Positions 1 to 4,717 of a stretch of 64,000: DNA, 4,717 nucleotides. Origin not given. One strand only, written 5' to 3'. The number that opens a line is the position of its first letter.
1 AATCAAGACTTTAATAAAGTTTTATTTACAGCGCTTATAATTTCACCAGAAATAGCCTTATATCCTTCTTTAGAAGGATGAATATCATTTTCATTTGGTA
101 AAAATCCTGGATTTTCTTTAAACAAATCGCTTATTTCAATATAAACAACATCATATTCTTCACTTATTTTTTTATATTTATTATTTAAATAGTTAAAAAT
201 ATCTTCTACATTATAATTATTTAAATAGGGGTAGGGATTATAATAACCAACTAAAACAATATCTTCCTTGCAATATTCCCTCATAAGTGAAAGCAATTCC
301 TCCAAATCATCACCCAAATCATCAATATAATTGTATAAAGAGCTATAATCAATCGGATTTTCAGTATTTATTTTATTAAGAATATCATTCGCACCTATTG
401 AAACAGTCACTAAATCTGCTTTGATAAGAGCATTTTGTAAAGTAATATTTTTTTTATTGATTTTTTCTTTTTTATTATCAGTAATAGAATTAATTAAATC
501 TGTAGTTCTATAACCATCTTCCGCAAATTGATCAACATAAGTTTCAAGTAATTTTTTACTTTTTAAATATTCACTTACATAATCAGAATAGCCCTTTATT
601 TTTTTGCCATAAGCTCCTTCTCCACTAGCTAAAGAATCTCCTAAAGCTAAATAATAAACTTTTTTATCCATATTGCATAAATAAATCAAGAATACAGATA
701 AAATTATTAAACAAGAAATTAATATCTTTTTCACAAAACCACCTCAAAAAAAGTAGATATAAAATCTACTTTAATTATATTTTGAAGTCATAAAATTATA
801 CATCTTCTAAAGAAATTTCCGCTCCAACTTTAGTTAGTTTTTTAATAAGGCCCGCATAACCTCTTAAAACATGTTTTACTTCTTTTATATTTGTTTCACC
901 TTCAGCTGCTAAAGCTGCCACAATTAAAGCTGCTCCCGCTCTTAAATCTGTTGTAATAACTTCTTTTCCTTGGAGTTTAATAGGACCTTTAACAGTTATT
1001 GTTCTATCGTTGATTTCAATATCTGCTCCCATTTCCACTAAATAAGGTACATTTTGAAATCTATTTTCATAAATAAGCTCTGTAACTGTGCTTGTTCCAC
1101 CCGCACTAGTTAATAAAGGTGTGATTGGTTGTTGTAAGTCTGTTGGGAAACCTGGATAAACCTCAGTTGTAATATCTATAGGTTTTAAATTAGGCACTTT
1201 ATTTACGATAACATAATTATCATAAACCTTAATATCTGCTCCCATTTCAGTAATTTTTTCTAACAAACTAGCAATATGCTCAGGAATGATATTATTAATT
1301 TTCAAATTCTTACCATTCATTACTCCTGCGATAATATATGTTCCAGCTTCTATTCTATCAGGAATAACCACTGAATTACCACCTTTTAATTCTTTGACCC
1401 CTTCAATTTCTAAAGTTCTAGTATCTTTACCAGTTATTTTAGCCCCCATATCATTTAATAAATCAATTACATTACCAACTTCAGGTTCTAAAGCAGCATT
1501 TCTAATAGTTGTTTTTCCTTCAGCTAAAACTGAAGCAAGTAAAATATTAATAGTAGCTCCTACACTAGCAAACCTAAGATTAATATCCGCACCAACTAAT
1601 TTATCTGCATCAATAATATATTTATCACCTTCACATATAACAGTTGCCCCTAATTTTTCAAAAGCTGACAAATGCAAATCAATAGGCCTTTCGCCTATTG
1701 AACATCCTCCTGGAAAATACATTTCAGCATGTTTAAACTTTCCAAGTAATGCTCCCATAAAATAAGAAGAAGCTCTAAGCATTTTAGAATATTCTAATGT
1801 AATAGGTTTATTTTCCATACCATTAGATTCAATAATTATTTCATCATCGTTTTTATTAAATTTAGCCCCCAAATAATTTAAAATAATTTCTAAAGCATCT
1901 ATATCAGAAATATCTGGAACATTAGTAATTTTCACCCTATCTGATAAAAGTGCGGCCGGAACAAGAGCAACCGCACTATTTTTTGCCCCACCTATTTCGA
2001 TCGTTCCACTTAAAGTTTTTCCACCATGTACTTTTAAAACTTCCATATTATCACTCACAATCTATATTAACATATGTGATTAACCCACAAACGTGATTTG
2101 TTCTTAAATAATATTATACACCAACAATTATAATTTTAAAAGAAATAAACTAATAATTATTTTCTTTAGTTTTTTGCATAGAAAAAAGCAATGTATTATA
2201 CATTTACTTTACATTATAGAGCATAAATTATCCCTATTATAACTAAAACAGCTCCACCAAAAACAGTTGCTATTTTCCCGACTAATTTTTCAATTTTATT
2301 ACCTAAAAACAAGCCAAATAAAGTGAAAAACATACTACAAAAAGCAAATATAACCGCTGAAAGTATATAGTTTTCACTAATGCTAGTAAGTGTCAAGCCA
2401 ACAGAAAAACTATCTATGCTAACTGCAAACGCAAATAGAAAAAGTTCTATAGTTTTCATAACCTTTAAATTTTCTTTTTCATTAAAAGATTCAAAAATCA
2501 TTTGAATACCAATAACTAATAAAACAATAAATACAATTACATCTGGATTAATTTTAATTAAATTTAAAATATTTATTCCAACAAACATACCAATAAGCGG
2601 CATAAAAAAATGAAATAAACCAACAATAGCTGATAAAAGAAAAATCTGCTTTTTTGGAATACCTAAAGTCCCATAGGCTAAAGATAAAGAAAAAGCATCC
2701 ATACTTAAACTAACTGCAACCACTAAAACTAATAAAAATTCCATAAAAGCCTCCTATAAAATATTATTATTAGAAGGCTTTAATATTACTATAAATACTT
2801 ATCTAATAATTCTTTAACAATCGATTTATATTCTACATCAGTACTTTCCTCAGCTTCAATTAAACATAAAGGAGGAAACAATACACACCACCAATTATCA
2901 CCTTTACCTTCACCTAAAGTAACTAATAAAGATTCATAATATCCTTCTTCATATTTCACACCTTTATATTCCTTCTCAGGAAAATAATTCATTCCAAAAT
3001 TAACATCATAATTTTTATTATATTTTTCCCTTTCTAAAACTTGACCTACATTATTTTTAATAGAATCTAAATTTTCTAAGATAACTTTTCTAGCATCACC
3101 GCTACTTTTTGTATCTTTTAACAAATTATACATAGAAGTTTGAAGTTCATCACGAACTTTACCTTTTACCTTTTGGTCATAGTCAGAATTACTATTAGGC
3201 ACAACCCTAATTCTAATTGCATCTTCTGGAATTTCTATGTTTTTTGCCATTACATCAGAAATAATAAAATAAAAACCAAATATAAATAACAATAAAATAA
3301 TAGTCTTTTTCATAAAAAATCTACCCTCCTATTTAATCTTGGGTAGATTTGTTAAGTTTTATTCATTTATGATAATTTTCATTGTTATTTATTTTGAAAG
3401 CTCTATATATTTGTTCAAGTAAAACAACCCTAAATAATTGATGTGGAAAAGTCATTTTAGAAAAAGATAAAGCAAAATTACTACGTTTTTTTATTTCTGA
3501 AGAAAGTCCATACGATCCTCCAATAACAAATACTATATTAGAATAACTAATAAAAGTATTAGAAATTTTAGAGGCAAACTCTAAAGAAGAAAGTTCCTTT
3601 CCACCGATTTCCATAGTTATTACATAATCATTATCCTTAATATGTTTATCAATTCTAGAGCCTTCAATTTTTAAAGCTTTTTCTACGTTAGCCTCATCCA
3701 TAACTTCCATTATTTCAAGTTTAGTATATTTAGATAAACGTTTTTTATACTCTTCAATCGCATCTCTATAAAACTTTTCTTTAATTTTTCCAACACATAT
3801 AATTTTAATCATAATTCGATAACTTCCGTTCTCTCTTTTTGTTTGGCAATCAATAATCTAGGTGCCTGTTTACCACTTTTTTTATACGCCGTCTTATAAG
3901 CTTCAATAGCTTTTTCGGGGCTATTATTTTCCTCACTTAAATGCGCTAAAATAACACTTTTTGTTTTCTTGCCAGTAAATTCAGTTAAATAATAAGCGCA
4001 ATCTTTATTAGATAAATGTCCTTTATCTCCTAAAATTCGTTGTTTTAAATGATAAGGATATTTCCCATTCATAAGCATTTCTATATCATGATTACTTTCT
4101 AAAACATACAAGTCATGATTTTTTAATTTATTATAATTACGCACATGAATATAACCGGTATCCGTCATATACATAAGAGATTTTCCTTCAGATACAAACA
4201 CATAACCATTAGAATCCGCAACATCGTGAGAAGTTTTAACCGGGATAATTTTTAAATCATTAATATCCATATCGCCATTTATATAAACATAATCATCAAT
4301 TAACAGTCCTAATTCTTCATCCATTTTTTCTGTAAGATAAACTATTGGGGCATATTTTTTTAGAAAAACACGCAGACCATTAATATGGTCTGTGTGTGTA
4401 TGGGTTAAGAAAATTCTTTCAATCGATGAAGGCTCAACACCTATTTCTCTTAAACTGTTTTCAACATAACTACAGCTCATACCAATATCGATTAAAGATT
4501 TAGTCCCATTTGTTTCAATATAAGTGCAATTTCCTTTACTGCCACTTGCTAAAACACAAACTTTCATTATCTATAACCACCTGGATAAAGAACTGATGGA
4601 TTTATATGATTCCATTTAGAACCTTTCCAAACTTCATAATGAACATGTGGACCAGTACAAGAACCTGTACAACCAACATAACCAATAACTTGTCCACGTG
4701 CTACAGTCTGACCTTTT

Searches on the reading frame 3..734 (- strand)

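Call 14: search_protein_families(library=pfam, proteins=[window:3-734:-], max_evalue=0.00001)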
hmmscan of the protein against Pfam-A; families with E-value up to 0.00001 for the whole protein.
window:3-734:- (243 aa): 2 families
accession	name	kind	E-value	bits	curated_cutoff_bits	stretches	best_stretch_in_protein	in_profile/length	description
PF13472.12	Lipase_GDSL_2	-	7e-20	72.7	32.9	1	30-227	1-178/178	GDSL-like Lipase/Acylhydrolase family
PF00657.28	Lipase_GDSL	-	1.4e-15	58.4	23.6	1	28-229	1-205/208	GDSL-like Lipase/Acylhydrolase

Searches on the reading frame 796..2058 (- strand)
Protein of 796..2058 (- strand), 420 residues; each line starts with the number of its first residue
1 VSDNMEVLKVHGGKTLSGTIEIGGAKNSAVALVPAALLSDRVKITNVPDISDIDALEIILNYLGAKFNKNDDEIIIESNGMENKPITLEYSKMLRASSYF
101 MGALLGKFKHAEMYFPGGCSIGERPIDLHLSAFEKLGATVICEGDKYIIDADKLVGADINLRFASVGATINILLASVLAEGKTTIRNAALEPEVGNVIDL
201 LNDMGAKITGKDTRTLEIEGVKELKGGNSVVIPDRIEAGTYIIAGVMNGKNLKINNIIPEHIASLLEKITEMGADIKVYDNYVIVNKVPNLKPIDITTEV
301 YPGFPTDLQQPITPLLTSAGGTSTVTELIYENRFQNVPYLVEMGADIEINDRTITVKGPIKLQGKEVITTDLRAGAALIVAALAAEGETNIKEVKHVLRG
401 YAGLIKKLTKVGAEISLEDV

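Call 14: search_protein_families(library=pfam, proteins=[window:796-2058:-], max_evalue=0.00001)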
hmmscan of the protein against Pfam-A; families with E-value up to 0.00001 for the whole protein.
window:796-2058:- (420 aa): 1 family
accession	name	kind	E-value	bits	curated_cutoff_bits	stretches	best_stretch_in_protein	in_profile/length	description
PF00275.25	EPSP_synthase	-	4.4e-90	302.8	22.8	1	11-408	2-417/417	EPSP synthase (3-phosphoshikimate 1-carboxyvinyltransferase)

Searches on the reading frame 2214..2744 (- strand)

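Call 14: search_protein_families(library=pfam, proteins=[window:2214-2744:-], max_evalue=0.00001)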
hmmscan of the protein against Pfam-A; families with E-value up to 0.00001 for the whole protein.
window:2214-2744:- (176 aa): 1 family
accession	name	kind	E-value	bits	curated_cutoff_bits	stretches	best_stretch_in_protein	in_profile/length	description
PF02659.21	Mntp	-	8.6e-36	123.4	24.4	1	30-172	3-149/152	Putative manganese efflux pump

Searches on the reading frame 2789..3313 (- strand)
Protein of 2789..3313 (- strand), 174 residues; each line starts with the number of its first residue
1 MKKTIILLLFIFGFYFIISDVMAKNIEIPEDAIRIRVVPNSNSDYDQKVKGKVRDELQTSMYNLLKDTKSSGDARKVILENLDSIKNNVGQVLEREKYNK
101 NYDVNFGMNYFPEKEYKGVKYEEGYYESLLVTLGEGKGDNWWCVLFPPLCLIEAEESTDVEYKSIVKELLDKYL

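Call 14: search_protein_families(library=pfam, proteins=[window:2789-3313:-], max_evalue=0.00001)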
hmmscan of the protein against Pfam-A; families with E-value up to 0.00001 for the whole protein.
window:2789-3313:- (174 aa): 1 family
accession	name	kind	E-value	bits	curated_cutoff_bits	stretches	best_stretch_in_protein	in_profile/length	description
PF09551.15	Spore_II_R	-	7.8e-40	136.8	25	1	30-155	2-127/128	Stage II sporulation protein R (spore_II_R)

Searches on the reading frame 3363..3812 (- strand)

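Call 14: search_protein_families(library=pfam, proteins=[window:3363-3812:-], max_evalue=0.00001)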
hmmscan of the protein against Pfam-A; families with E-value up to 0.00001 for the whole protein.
window:3363-3812:- (149 aa): 1 family
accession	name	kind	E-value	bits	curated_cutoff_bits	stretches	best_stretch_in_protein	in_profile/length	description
PF02590.22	SPOUT_MTase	-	1.1e-55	188.3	27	1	2-148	3-154/154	Predicted SPOUT methyltransferase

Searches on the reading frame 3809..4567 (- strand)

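Call 14: search_protein_families(library=pfam, proteins=[window:3809-4567:-], max_evalue=0.00001)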
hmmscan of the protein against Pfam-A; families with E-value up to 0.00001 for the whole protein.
window:3809-4567:- (252 aa): 2 families
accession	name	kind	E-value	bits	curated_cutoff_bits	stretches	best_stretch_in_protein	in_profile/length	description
PF00753.33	Lactamase_B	-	5.4e-13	49.8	22.7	1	11-106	5-97/196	Metallo-beta-lactamase superfamily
PF12706.13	Lactamase_B_2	-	3e-12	47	27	1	45-198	27-191/200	Beta-lactamase superfamily domain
